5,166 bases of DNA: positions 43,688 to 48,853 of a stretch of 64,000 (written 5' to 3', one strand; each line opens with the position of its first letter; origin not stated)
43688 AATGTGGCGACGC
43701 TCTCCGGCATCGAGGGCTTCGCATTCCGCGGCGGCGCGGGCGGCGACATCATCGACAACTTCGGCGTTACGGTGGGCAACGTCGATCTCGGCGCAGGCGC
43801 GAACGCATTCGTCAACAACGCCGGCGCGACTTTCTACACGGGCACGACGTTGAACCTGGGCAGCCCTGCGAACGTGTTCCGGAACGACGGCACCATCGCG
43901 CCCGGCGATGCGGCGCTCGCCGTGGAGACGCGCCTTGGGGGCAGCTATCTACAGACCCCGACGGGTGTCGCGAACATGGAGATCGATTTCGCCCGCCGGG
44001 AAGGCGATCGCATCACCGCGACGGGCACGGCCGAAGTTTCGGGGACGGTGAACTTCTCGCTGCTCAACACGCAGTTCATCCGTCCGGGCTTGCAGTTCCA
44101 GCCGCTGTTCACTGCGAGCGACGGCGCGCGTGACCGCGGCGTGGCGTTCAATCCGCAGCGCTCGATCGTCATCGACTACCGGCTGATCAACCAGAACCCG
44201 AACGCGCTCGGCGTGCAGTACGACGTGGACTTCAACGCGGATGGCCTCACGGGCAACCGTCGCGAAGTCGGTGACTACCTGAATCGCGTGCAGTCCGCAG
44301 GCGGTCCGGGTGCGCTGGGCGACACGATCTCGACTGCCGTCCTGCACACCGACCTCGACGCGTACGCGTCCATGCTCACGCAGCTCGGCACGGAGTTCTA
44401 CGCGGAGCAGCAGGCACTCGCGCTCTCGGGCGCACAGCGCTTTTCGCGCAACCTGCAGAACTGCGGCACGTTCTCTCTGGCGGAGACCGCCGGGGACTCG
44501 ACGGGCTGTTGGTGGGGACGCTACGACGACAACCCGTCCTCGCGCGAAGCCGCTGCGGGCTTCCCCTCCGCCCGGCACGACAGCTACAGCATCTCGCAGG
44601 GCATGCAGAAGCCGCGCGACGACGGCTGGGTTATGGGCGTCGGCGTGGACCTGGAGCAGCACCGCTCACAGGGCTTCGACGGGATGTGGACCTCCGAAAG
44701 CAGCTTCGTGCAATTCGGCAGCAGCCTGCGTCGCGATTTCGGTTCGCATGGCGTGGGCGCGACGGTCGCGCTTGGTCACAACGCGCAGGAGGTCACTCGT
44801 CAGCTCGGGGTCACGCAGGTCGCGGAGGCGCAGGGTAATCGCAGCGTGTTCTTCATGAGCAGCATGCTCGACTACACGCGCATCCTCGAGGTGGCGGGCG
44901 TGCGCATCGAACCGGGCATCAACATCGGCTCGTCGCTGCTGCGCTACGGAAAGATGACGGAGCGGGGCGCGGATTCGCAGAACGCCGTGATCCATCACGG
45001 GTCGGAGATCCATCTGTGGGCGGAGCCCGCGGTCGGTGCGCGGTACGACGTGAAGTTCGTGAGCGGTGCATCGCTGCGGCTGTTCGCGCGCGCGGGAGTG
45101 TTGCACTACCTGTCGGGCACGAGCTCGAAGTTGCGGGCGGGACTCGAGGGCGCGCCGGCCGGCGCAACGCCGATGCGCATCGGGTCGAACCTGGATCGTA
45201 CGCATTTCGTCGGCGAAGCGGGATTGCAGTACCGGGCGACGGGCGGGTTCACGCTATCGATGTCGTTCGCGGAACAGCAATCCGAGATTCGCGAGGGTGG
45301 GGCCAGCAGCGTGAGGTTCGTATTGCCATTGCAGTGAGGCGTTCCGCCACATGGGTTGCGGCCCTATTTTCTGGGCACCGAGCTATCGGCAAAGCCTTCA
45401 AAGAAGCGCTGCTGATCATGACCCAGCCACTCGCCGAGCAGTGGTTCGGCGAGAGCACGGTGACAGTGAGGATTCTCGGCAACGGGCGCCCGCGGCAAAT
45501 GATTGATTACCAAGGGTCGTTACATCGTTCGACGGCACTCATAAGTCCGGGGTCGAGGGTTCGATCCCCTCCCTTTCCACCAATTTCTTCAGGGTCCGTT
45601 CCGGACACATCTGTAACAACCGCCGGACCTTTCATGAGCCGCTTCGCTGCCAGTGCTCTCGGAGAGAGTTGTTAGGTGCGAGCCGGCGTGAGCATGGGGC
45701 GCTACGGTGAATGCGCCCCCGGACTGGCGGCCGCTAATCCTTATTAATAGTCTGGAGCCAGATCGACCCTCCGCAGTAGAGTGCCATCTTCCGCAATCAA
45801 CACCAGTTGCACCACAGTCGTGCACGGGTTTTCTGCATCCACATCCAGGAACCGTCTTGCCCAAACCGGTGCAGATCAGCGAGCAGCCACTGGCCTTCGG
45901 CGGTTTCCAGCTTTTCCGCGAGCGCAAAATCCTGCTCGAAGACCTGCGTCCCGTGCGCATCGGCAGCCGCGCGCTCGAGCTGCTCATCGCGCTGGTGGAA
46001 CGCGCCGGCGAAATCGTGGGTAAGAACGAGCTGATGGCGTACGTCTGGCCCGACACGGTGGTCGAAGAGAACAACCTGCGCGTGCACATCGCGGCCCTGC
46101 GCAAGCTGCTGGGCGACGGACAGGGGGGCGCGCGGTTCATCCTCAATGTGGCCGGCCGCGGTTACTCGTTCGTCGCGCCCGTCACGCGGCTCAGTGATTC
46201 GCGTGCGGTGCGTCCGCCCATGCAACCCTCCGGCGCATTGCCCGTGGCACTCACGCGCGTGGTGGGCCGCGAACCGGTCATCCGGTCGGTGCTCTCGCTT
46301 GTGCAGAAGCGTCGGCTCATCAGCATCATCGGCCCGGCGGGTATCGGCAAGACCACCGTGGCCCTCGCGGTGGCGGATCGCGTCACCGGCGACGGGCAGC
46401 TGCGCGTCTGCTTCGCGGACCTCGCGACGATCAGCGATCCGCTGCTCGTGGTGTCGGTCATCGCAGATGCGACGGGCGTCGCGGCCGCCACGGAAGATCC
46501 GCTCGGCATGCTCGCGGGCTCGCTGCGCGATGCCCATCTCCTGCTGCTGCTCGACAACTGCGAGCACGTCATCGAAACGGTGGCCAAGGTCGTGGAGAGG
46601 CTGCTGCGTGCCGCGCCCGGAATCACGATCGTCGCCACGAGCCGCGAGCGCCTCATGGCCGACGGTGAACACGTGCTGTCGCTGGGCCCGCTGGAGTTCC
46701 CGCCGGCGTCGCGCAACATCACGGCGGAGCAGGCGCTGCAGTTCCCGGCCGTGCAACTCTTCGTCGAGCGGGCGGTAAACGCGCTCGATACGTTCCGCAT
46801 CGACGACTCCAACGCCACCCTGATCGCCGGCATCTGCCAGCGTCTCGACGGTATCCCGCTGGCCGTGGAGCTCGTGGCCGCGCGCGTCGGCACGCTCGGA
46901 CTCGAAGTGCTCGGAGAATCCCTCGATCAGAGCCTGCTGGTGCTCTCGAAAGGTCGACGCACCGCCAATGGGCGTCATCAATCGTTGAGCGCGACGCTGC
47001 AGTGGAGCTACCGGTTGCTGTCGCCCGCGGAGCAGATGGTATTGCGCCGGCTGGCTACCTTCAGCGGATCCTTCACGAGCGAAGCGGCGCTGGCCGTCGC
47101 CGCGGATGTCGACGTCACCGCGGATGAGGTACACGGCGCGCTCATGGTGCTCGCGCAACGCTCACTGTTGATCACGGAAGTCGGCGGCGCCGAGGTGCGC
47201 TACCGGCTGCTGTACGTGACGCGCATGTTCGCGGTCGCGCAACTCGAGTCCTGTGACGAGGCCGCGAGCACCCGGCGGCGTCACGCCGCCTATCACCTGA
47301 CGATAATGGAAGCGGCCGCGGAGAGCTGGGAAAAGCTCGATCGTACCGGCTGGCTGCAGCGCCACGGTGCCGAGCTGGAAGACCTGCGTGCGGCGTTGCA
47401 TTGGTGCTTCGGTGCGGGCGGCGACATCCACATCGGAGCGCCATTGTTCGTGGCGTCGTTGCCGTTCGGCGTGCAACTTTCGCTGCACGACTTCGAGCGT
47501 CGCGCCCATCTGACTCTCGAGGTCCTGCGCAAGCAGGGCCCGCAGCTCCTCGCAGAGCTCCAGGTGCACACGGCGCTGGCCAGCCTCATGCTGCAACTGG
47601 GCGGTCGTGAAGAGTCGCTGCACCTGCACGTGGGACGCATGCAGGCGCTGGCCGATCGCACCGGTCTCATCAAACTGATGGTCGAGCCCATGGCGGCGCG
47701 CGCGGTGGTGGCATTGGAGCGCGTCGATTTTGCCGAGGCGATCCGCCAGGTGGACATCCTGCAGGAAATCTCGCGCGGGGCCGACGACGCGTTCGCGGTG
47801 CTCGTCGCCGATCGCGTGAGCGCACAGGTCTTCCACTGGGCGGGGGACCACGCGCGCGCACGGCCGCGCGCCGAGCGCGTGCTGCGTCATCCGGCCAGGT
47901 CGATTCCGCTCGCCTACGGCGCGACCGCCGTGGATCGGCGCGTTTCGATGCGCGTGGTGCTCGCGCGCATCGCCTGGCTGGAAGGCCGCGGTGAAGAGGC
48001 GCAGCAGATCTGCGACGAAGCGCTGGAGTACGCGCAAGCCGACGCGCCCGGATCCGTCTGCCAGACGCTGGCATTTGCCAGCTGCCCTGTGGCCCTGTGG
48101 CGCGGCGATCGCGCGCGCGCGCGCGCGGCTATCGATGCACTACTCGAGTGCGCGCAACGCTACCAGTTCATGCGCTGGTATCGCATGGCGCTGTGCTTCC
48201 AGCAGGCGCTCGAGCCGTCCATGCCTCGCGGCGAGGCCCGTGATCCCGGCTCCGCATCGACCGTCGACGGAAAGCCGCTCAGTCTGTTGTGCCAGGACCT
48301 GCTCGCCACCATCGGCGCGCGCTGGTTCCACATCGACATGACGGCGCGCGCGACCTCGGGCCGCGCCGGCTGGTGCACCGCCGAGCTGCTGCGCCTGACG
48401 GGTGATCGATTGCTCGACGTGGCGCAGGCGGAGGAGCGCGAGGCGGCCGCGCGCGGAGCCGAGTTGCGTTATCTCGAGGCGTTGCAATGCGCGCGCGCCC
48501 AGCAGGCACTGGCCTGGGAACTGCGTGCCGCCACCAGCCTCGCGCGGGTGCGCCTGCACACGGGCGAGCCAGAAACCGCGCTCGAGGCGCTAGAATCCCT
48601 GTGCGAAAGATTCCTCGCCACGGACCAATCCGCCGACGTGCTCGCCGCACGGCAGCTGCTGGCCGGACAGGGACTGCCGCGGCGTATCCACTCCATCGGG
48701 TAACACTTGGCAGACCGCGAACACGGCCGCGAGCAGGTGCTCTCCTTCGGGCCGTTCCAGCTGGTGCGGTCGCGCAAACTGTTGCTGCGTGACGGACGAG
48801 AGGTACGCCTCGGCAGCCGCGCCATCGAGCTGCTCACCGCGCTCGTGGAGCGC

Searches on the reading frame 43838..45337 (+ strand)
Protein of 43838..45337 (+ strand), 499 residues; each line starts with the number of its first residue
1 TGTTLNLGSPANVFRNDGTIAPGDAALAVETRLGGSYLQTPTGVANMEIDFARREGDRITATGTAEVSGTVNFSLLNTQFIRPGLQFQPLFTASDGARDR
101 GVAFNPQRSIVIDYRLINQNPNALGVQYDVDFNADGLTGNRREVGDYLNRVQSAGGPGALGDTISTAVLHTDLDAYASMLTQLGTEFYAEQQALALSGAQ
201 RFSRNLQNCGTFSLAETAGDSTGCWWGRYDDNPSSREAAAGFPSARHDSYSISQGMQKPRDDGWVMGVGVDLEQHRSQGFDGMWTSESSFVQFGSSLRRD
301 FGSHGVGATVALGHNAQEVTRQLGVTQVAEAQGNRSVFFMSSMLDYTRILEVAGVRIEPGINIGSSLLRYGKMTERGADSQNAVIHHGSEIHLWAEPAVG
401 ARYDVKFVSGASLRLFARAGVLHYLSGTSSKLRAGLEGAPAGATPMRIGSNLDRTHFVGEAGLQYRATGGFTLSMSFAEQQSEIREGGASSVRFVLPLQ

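Call 73: search_protein_families(library=pfam, max_evalue=0.01, proteins=[window:43838-45337:+])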
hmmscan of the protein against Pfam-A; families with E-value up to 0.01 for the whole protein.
window:43838-45337:+ (499 aa): 1 family
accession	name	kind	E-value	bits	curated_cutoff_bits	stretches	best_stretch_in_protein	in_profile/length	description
PF03797.25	Autotransporter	-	8.6e-16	58.9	26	1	225-476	1-253/255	Autotransporter beta-domain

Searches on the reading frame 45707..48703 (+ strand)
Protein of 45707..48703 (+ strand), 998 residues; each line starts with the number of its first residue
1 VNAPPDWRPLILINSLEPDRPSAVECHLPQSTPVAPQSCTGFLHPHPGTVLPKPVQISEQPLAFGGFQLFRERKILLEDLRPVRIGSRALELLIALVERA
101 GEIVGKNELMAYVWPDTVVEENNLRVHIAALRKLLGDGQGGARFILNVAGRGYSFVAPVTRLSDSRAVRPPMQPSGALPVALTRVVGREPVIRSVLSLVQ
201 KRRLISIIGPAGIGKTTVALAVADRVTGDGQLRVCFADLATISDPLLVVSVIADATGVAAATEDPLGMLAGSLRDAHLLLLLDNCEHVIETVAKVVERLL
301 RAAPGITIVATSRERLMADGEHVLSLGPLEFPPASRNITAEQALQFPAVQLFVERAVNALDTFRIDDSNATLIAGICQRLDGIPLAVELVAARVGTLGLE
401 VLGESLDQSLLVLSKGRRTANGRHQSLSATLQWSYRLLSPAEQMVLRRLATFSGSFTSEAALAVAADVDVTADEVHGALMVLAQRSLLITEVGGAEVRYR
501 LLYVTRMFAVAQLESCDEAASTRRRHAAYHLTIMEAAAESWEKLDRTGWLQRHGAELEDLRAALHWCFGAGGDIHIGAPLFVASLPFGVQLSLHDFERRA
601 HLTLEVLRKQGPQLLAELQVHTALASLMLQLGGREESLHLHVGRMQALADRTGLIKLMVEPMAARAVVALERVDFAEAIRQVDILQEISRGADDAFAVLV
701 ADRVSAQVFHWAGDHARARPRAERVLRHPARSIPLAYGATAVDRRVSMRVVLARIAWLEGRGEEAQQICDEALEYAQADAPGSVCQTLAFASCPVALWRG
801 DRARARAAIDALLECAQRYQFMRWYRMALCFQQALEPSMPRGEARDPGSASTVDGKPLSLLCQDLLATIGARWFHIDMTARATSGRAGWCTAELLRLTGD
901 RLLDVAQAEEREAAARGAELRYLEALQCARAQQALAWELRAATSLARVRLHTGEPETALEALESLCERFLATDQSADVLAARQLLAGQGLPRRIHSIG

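Call 9: search_protein_families(library=pfam, proteins=[window:45707-48703:+], max_evalue=0.01)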
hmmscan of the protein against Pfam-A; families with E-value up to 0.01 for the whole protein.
window:45707-48703:+ (998 aa): 7 families
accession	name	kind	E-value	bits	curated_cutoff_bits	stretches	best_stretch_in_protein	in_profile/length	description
PF00486.34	Trans_reg_C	-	8.5e-15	55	26.2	1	82-155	3-77/77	Transcriptional regulatory protein, C terminal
PF13401.12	AAA_22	-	3.3e-06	27.9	27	1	201-299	4-104/130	AAA domain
PF13191.12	AAA_16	-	9.2e-06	26.7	32.6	1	184-256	1-88/167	AAA ATPase domain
PF25199.1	nSTAND_NTPase5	-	5e-05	23.6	34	1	200-316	39-136/145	Novel STAND NTPase 5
PF20703.3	nSTAND1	-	0.0019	18.3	27.1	1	186-314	17-161/379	Novel STAND NTPase 1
PF20720.3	nSTAND3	-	0.0021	18.2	27.2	1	192-231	7-47/155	Novel STAND NTPase 3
PF13481.12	AAA_25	-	0.0076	16.3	27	0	198-231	29-62/195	AAA domain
